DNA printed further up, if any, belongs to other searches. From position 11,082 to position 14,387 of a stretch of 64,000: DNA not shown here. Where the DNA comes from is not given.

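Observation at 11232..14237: GT4 - LmbE deacetylase - GT2 tri-domain fusion protein (1001 aa) followed by a second standalone LmbE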

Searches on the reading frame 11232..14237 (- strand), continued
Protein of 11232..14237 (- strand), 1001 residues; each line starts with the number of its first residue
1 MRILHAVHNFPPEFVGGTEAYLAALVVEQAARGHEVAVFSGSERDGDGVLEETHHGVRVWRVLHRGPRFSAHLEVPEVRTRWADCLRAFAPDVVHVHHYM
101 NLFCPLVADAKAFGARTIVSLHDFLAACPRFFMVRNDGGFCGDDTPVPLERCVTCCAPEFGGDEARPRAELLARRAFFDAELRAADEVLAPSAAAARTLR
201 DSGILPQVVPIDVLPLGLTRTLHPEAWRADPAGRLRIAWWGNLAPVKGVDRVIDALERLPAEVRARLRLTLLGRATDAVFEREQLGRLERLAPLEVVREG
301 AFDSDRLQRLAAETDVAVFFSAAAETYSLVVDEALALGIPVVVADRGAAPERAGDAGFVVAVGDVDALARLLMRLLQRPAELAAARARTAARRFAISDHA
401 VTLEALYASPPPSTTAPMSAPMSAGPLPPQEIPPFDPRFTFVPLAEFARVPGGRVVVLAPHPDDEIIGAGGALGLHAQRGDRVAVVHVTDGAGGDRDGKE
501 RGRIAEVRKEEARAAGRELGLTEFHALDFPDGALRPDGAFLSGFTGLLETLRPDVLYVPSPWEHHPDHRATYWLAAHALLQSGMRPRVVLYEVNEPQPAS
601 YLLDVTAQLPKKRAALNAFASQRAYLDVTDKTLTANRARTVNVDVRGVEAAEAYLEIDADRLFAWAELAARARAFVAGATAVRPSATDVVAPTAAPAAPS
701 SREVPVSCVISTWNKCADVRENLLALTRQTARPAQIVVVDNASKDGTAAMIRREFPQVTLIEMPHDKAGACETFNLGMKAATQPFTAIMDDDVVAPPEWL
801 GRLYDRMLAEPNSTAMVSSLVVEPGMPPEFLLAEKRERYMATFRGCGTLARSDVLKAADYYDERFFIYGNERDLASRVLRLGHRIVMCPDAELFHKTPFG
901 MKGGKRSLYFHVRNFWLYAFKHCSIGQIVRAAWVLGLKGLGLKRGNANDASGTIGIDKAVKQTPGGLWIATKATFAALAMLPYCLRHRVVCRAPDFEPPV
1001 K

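Call 18: find_encoding_contigs(protein=P0011, flank=10000, max_places=2)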
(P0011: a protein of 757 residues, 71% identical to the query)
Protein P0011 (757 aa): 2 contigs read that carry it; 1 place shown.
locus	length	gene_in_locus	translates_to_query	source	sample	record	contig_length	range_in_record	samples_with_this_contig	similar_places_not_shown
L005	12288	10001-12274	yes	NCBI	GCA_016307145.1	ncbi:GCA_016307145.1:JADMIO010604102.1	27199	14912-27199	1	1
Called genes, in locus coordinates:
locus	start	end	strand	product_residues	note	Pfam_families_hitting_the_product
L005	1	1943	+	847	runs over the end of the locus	PF12704:MacB_PCD, PF02687:FtsX, PF12704:MacB_PCD, PF02687:FtsX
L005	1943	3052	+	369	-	PF07143:AttH, PF17186:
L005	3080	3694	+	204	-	-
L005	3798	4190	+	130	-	PF03795:YCII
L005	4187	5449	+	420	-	PF04542:Sigma70_r2, PF08281:Sigma70_r4_2, PF20239:DUF6596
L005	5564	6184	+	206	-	-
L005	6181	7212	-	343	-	PF13527:Acetyltransf_9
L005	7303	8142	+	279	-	PF06293:Kdo (weak)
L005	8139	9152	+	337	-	PF13527:Acetyltransf_9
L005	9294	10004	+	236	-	PF02585:PIG-L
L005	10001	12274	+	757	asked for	PF13439:Glyco_transf_4, PF13579:Glyco_trans_4_4, PF00534:Glycos_transf_1, PF13692:Glyco_trans_1_4, PF02585:PIG-L, PF00535:Glycos_transf_2 (weak)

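Call 26: search_protein_families(library=ncbifam, proteins=[window:11235-14237:-], max_evalue=0.001)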
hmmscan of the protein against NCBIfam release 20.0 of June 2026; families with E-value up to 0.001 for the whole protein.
window:11235-14237:- (1001 aa): 30 families (the best 25 are shown)
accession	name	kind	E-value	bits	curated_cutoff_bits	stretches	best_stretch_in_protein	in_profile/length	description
TIGR04001.1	thiol_BshB1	equivalog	4.5e-23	82.2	182.5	1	455-634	4-190/226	bacillithiol biosynthesis deacetylase BshB1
NF041875.1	EPS_EpsD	equivalog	1.3e-15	57.6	370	1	706-897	1-208/325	exopolysaccharide biosynthesis glycosyltransferase EpsD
TIGR04000.1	thiol_BshB2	equivalog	2.1e-14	53.7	195.25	1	455-634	3-197/217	bacillithiol biosynthesis deacetylase BshB2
TIGR03999.1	thiol_BshA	equivalog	7.6e-13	48.1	273.7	1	241-408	206-371/375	N-acetyl-alpha-D-glucosaminyl L-malate synthase BshA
NF041876.1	EPS_EpsE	equivalog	7e-12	45.3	400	1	220-394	198-375/389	exopolysaccharide biosynthesis GT4 family glycosyltransferase EpsE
TIGR03965.1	mycofact_glyco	equivalog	7.8e-12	44.8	280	1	695-812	66-183/467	mycofactocin biosynthesis glycosyltransferase MftF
NF053787.1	GlcN_PG_synth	equivalog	1.9e-11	43.5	480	1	184-393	143-341/361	N-acetylglucosaminyl phosphatidylglycerol synthase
NF038302.1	EPS_HpsE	equivalog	9.1e-08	31.4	300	1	706-821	3-125/307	hormogonium polysaccharide biosynthesis glycosyltransferase HpsE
NF050113.1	gal_furan_GlfT1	equivalog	1.1e-07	31.5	330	1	707-895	2-206/290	galactofuranosyltransferase GlfT1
TIGR04063.1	stp3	hypoth_equivalog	1.8e-07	30.4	442.05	0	239-398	218-378/397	TIGR04063 family PEP-CTERM/XrtA system glycosyltransferase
NF007482.0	PRK10073.1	equivalog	2e-07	30.4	423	1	704-796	6-100/334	glycosyltransferase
TIGR03088.1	stp2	hypoth_equivalog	3.5e-07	29.6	409.05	1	236-407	196-370/374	TIGR03088 family PEP-CTERM/XrtA system glycosyltransferase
TIGR03937.1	PgaC_IcaA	equivalog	7e-07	28.5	422.3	1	700-816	41-159/407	poly-beta-1,6-N-acetyl-D-glucosamine synthase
NF038255.1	exopoly_VpsD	equivalog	1.4e-06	27.4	300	1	244-352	213-320/381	VpsD family glycosyltransferase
TIGR04047.1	MSMEG_0565_glyc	hypoth_equivalog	2.5e-06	26.8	259.85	1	291-407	254-371/373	MSMEG_0565 family glycosyltransferase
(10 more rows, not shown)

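Call 41: find_related_loci(query=A1, collection=genome_contigs, flank=10000)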
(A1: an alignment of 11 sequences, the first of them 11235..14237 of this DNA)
Query A1 (1001 aa) in genome_contigs; peptide patterns used: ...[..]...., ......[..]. (x = any residue, [..] = any of these).
117 stretches matched a pattern; 32 encode a relative of the query (tblastn E <= 1e-3); 32 distinct loci.
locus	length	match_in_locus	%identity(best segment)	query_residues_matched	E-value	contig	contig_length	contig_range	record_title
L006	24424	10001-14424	82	3-1001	0e+0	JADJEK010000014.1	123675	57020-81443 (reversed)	MAG: Planctomycetota bacterium isolate Aved_18-Q3-R54-62_MAXAC.457 tig00022188-10-1234150, whole genome shotgun sequence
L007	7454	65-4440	84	1-1001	0e+0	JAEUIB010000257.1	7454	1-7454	MAG: Planctomycetota bacterium isolate new MAG-32 k141_1269706, whole genome shotgun sequence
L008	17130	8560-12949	57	1-1000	0e+0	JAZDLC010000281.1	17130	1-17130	MAG: Planctomycetota bacterium isolate MEGAHIT-group-0.567 k141_8033279, whole genome shotgun sequence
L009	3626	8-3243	63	202-1000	0e+0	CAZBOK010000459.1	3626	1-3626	MAG TPA_asm: uncultured Phycisphaeraceae bacterium isolate binchicken_co396_4 genome assembly, contig: NODE_46940_length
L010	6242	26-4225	60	287-1001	0e+0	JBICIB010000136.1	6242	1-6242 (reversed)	MAG: Planctomycetota bacterium JB042 k127_12597, whole genome shotgun sequence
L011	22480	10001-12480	66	435-1000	0e+0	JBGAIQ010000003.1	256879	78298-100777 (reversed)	MAG: Planctomycetota bacterium isolate MAG_AAO_H125.15 AAOH125-15_opera_contig_215, whole genome shotgun sequence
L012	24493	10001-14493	66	1-1000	0e+0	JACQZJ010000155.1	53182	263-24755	MAG: Planctomycetota bacterium isolate NC_groundwater_1564_Pr4_S-0.65um_71_10 SR1-18-Sp65_coassembly_scaffold_307131, wh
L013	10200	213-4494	65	1-1000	0e+0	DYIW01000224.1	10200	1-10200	MAG TPA_asm: Phycisphaera mikurensis isolate FI88_71_9 Afr_mines_FI88_2156_length_10200_cov_3_187580, whole genome shotg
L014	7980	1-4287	69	1-1000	0e+0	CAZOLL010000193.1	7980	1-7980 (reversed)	MAG TPA_asm: uncultured Phycisphaeraceae bacterium isolate binchicken_co118_14 genome assembly, contig: NODE_11478_lengt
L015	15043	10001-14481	57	1-1000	0e+0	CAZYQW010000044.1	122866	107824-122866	MAG TPA_asm: uncultured Phycisphaeraceae bacterium isolate binchicken_co31_357 genome assembly, contig: k141_4083642, wh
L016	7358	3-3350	68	534-1001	0e+0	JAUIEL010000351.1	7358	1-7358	MAG: bacterium isolate 8_bin.3 NODE_8850_length_7358_cov_0.922694, whole genome shotgun sequence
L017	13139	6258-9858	47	12-1001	2e-168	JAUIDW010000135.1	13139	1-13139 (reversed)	MAG: bacterium isolate 8_bin.1 NODE_4442_length_13139_cov_1.431294, whole genome shotgun sequence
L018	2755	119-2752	41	3-874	8e-153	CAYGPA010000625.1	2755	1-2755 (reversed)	MAG TPA_asm: uncultured Planctomycetaceae bacterium isolate ERP116193_co2_33 genome assembly, contig: NODE_83139_length_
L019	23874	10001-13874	46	1-999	0e+0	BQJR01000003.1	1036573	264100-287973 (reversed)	MAG: Planctomycetota bacterium DHS20C15 DNA, sequence03, whole genome shotgun sequence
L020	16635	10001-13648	40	1-1000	2e-134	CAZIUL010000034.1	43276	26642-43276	MAG TPA_asm: uncultured Phycisphaerales bacterium isolate SRP077602_co1_433 genome assembly, contig: NODE_2284_length_43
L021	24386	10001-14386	45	1-1001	2e-155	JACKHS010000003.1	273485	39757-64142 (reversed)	MAG: Planctomycetota bacterium isolate HK-STAS-PLAN-24 HK-STAS-PLAN-24_3, whole genome shotgun sequence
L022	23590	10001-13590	63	1-1001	3e-117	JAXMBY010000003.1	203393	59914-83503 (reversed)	MAG: Planctomycetota bacterium isolate STL-PLA48 C1.322.fa-3, whole genome shotgun sequence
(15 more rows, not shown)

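Call 57: search_protein_families(library=pfam, proteins=[L011:6561-7859:-, L011:8512-9927:+, L011:6429-8045:+, L011:8401-10362:-], max_evalue=0.001)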
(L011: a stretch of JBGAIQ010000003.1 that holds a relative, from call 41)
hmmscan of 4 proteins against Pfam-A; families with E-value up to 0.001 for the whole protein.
L011:6561-7859:- (432 aa): 2 families
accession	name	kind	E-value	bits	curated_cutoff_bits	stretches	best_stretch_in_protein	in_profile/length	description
PF07804.18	HipA_C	-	8.7e-42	143.6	30.5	1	172-407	2-209/213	HipA-like C-terminal domain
PF13657.11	Couple_hipA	-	1.6e-15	57.8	22.5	1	15-126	2-98/99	HipA N-terminal domain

L011:8512-9927:+ (471 aa): 0 families

L011:6429-8045:+ (538 aa): 0 families

L011:8401-10362:- (653 aa): 1 family
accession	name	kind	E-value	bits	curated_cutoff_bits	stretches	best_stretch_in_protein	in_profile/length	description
PF13620.12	CarboxypepD_reg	-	5.3e-07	30.3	32.3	0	466-552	5-78/82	Carboxypeptidase regulatory-like domain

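Call 58: search_protein_representatives(alignment_id=A1)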
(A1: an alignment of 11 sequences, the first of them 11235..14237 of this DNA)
Query: 11 sequences, 1000 profile positions. Proteins with E-value up to 0.001 (for the whole library): 223328; up to 1e-10: 37201; up to 1e-30: 2806. The best 150 are listed.
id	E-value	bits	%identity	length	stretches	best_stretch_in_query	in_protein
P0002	0.0e+00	1862.0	-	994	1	1-1000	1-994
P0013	0.0e+00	1070.8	-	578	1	429-1000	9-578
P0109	9.9e-191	653.0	-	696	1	1-674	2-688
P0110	1.2e-188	646.0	-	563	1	439-999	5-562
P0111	2.7e-150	519.1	-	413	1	1-407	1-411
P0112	2.3e-139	483.0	-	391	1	610-999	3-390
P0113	1.4e-134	467.1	-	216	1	699-914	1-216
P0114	8.6e-130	451.3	-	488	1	686-999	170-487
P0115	2.5e-128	446.4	-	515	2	674-999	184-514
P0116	7.2e-126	438.3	-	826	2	1-409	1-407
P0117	8.5e-126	438.0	-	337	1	694-999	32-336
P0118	2.8e-117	409.9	-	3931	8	3-412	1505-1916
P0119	1.4e-114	400.9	-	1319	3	1-416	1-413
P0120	3.7e-114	399.5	-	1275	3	3-412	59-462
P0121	7.8e-114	398.4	-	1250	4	1-415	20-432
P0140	1.1e-99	351.6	-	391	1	313-674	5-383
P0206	3.1e-75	270.7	-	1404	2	447-810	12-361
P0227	4.3e-73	263.6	-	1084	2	447-804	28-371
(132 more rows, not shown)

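Call 60: list_cluster_members(proteins=[P0206, P0227, P0109, P0110, P0002])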
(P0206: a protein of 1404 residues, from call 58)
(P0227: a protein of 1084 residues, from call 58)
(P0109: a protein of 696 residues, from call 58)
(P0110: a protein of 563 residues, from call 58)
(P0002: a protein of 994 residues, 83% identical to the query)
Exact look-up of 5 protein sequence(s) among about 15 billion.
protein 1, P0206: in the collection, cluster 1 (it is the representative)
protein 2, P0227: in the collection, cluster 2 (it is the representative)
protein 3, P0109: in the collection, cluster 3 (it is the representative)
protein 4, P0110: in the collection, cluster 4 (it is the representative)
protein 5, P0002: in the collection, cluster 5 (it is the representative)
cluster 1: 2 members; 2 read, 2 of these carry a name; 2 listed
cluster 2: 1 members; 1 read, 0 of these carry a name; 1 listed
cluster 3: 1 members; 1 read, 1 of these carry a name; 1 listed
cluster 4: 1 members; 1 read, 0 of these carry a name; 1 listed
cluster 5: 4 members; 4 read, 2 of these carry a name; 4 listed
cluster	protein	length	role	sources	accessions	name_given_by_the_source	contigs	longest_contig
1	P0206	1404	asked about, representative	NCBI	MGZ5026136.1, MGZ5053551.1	MAG: PIG-L family deacetylase [Methylobacter sp.]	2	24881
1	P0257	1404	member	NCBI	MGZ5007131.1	MAG: PIG-L family deacetylase [Methylobacter sp.]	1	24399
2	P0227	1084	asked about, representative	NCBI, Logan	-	-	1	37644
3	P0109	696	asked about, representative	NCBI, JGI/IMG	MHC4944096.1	MAG: PIG-L family deacetylase [Planctomycetota bacterium] | LmbE family N-acetylglucosaminyl deacetylase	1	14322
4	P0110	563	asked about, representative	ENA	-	-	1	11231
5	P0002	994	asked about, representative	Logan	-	-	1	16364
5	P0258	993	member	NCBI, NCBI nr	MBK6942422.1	MAG: PIG-L family deacetylase [Planctomycetes bacterium] | PIG-L family deacetylase [Planctomycetota bacterium]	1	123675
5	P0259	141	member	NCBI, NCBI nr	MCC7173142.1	MAG: hypothetical protein IT459_22020, partial [Planctomycetes bacterium] | hypothetical protein [Planctomycetota bacterium]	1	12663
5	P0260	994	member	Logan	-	-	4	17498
